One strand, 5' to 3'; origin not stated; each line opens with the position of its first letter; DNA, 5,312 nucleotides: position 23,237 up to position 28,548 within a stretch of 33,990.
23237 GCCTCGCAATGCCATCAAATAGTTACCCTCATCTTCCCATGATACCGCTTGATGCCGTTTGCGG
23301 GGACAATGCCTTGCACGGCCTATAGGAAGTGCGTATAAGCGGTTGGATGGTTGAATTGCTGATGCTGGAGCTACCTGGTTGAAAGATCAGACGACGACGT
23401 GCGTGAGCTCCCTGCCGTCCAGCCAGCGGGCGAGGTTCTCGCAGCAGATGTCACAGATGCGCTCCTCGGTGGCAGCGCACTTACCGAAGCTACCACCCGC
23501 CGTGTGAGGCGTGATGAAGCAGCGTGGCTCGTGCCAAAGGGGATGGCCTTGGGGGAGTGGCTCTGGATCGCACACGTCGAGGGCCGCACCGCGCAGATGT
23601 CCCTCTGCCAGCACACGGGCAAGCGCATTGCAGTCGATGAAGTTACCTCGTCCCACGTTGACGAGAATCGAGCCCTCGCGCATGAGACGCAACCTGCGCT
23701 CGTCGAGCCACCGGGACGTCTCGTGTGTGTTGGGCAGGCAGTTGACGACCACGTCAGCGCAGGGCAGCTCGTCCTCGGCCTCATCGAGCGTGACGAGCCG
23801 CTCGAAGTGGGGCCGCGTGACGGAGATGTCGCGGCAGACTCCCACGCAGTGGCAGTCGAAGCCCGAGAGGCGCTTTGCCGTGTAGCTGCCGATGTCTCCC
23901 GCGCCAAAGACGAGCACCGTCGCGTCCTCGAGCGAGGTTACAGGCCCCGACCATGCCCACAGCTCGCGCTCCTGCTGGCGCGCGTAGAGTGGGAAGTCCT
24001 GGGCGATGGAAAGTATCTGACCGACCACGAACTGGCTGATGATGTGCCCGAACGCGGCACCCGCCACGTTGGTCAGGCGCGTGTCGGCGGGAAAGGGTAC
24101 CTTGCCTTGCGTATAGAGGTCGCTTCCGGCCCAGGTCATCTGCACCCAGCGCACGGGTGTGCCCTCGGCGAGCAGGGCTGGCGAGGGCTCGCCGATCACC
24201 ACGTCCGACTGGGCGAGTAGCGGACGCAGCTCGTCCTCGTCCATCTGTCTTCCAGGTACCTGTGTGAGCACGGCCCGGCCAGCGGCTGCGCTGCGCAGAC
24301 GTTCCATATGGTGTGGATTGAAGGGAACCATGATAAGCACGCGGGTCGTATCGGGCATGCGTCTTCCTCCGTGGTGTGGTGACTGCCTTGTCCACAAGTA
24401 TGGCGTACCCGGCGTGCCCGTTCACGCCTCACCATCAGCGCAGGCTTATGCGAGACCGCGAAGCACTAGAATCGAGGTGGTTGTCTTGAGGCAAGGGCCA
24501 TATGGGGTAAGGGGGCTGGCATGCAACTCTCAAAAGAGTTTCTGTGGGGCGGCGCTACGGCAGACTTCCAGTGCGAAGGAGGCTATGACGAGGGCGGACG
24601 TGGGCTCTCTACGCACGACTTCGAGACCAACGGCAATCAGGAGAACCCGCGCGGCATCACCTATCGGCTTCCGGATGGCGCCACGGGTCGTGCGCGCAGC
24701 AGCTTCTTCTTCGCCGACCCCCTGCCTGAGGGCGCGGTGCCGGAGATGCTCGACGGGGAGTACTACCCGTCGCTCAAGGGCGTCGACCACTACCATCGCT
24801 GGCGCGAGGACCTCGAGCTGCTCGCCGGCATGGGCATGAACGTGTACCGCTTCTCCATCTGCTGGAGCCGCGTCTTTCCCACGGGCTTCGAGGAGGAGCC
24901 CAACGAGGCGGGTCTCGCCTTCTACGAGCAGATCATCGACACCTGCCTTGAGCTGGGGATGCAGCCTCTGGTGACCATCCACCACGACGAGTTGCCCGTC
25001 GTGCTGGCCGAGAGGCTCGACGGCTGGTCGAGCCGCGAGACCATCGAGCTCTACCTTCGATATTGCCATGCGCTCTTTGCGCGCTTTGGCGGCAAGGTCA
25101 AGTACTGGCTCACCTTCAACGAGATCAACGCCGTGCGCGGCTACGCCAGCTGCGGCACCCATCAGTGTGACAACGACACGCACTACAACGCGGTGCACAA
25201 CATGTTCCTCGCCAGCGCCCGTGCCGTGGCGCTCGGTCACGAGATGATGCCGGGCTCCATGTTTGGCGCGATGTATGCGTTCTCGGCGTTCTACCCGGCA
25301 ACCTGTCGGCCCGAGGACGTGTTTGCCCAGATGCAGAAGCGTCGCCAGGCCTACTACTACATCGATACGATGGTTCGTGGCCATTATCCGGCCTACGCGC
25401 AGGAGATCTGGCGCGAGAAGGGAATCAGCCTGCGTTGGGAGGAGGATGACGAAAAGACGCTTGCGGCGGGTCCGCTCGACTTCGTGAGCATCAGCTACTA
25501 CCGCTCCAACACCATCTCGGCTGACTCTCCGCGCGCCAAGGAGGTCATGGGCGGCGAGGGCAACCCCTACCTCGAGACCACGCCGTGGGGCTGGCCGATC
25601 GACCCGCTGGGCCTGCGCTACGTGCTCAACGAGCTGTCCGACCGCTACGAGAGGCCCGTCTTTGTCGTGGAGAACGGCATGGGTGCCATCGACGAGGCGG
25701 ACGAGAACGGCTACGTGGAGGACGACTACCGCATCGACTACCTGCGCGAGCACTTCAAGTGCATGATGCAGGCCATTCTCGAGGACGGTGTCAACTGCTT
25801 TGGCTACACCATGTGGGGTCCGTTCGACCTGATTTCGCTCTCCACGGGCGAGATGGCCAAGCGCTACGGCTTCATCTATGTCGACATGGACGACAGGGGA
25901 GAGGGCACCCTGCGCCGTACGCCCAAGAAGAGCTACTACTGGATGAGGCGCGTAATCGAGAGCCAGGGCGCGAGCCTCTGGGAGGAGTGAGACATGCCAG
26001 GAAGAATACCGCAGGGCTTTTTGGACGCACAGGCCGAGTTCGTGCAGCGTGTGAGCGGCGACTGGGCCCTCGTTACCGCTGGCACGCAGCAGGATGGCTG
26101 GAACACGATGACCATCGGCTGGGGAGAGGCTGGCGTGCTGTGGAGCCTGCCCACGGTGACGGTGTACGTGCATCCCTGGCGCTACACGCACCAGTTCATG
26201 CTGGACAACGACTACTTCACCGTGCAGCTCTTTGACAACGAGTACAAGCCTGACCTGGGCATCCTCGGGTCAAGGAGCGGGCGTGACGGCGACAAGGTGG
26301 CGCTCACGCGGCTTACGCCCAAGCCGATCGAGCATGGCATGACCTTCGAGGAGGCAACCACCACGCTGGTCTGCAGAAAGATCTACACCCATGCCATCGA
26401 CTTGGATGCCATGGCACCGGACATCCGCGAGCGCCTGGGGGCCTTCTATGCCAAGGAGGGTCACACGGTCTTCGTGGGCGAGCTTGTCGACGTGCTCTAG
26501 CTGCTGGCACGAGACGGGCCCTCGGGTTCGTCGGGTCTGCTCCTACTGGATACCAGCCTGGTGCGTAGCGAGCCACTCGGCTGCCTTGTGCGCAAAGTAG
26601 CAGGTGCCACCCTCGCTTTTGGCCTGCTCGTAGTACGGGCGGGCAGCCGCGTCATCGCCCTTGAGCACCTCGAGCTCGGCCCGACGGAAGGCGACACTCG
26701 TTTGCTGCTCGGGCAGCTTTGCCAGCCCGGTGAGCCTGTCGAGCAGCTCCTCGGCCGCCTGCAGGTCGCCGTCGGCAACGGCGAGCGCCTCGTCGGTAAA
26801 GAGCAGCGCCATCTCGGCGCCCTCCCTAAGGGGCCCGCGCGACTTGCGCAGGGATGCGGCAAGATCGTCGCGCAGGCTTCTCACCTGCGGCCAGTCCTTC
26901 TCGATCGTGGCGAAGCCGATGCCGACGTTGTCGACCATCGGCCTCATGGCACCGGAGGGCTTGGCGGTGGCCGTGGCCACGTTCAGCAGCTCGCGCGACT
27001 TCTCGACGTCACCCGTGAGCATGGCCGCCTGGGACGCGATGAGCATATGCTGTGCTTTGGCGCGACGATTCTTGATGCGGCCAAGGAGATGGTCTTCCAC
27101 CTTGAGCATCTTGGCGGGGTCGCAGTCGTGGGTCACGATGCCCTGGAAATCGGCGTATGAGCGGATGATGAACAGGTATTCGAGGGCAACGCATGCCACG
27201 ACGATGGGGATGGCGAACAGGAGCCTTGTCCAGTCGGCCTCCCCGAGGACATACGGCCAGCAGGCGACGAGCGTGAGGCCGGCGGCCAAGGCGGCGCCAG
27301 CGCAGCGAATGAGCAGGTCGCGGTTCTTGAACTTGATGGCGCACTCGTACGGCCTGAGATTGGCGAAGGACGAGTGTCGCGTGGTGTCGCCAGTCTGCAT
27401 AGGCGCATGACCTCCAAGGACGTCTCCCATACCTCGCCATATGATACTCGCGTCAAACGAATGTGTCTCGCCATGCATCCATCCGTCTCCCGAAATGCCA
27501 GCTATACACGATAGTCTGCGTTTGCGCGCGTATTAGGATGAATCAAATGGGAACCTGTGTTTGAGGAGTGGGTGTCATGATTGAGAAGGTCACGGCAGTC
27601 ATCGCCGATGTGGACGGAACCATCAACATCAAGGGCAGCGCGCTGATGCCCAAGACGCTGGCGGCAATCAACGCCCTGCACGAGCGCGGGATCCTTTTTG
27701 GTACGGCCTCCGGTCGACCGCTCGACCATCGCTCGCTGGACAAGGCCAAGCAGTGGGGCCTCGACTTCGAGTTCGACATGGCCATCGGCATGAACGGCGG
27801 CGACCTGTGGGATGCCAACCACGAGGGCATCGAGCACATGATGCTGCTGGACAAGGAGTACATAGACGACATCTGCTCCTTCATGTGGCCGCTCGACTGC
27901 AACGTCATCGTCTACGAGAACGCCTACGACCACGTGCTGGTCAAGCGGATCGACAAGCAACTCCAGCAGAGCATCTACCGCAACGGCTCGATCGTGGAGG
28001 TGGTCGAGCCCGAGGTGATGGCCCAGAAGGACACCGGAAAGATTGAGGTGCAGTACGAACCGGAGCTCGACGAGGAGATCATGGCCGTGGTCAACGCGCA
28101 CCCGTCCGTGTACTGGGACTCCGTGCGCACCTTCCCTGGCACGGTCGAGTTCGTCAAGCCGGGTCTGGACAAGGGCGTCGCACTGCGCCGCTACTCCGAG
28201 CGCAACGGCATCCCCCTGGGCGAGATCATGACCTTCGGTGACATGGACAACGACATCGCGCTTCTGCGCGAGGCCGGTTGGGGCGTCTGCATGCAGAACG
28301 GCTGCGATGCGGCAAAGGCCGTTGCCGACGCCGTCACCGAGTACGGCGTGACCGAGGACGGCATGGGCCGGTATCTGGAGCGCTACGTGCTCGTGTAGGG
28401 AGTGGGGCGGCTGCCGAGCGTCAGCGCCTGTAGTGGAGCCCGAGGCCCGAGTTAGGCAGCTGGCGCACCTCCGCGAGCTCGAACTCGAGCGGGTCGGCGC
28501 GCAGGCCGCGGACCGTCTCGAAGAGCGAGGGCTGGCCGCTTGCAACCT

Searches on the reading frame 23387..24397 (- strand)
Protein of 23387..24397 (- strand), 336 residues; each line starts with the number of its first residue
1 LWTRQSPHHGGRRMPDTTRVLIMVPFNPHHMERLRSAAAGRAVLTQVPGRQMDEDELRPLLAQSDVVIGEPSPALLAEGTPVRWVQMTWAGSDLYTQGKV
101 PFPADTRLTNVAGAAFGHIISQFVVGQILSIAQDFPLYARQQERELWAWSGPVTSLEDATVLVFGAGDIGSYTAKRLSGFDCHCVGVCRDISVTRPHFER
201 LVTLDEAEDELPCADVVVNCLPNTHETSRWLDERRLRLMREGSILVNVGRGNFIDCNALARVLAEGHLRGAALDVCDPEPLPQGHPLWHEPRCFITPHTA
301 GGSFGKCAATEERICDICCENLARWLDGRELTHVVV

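Call 22: search_protein_families(library=pfam, proteins=[window:23387-24397:-], max_evalue=0.01)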
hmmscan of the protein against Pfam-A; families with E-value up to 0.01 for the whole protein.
window:23387-24397:- (336 aa): 3 families
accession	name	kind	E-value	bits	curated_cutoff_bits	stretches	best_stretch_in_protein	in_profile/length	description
PF02826.25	2-Hacid_dh_C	-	1.6e-44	151.8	25.1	1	126-300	2-178/178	D-isomer specific 2-hydroxyacid dehydrogenase, NAD binding domain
PF13241.12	NAD_binding_7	-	0.00053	21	22.1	1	155-248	4-91/104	Putative NAD(P)-binding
PF00899.27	ThiF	-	0.0012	18.5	28.1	0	154-184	16-46/238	ThiF family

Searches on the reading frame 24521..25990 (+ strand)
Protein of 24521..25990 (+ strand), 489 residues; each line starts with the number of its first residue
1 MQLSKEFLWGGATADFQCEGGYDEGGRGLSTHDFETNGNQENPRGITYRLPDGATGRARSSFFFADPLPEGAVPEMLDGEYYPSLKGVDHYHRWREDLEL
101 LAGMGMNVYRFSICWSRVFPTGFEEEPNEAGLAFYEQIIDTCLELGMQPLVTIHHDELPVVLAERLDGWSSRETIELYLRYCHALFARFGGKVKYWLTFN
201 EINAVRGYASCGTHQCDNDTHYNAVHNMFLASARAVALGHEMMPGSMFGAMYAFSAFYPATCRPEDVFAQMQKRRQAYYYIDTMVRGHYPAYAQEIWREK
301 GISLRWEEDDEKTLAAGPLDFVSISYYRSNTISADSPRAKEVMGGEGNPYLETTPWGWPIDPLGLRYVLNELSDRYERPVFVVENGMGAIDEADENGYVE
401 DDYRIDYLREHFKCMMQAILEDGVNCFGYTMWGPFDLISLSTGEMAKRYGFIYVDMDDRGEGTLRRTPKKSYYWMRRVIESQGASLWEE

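Call 22: search_protein_families(library=pfam, proteins=[window:24521-25990:+], max_evalue=0.01)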
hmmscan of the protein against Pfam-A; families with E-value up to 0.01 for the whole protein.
window:24521-25990:+ (489 aa): 3 families
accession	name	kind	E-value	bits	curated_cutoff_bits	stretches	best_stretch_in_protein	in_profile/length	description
PF00232.24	Glyco_hydro_1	-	1.3e-118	396.8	22.6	2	87-483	53-452/453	Glycosyl hydrolase family 1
PF00150.24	Cellulase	-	9.4e-06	25.7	23.5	1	93-167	22-86/272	Cellulase (glycosyl hydrolase family 5)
PF09725.14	Fra10Ac1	-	0.0093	16.5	27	0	195-227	57-89/118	Folate-sensitive fragile site protein Fra10Ac1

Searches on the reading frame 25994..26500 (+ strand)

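Call 22: search_protein_families(library=pfam, proteins=[window:25994-26500:+], max_evalue=0.01)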
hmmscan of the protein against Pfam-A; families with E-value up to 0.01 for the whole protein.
window:25994-26500:+ (168 aa): 1 family
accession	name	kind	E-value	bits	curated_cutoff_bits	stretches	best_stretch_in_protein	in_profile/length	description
PF01613.24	Flavin_Reduct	-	1.7e-10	41.6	27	1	19-167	3-131/153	Flavin reductase like domain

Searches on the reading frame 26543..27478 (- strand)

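Call 22: search_protein_families(library=pfam, proteins=[window:26543-27478:-], max_evalue=0.01)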
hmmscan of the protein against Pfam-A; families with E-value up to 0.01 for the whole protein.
window:26543-27478:- (311 aa): 2 families
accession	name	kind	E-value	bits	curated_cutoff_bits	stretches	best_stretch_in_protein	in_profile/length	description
PF17874.7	TPR_MalT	-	0.0035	17.1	45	0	124-287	63-229/336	MalT-like TPR region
PF13432.12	TPR_16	-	0.0071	17.2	32.7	0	233-287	7-58/65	Tetratricopeptide repeat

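Call 80: search_protein_families(library=ncbifam, proteins=[window:26543-27478:-], max_evalue=0.01)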
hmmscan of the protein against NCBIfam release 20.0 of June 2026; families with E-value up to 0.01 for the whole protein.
window:26543-27478:- (311 aa): 1 family
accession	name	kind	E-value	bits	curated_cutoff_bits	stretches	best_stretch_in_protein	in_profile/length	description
NF052415.1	T3SS_chap_SctY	equivalog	0.0065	17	70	0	120-166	55-101/106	type III secretion apparatus assembly chaperone SctY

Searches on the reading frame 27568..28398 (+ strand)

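Call 22: search_protein_families(library=pfam, proteins=[window:27568-28398:+], max_evalue=0.01)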
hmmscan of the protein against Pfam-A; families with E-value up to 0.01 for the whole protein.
window:27568-28398:+ (276 aa): 3 families
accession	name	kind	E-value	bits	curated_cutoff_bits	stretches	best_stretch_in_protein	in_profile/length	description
PF08282.18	Hydrolase_3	-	4.3e-38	131.9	20.9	1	11-268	1-253/255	haloacid dehalogenase-like hydrolase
PF05116.19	S6PP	-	0.0001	22.4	20.3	1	198-245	162-209/247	Sucrose-6F-phosphate phosphohydrolase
PF00702.32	Hydrolase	-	0.00011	23.2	26.4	0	7-73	79-145/191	haloacid dehalogenase-like hydrolase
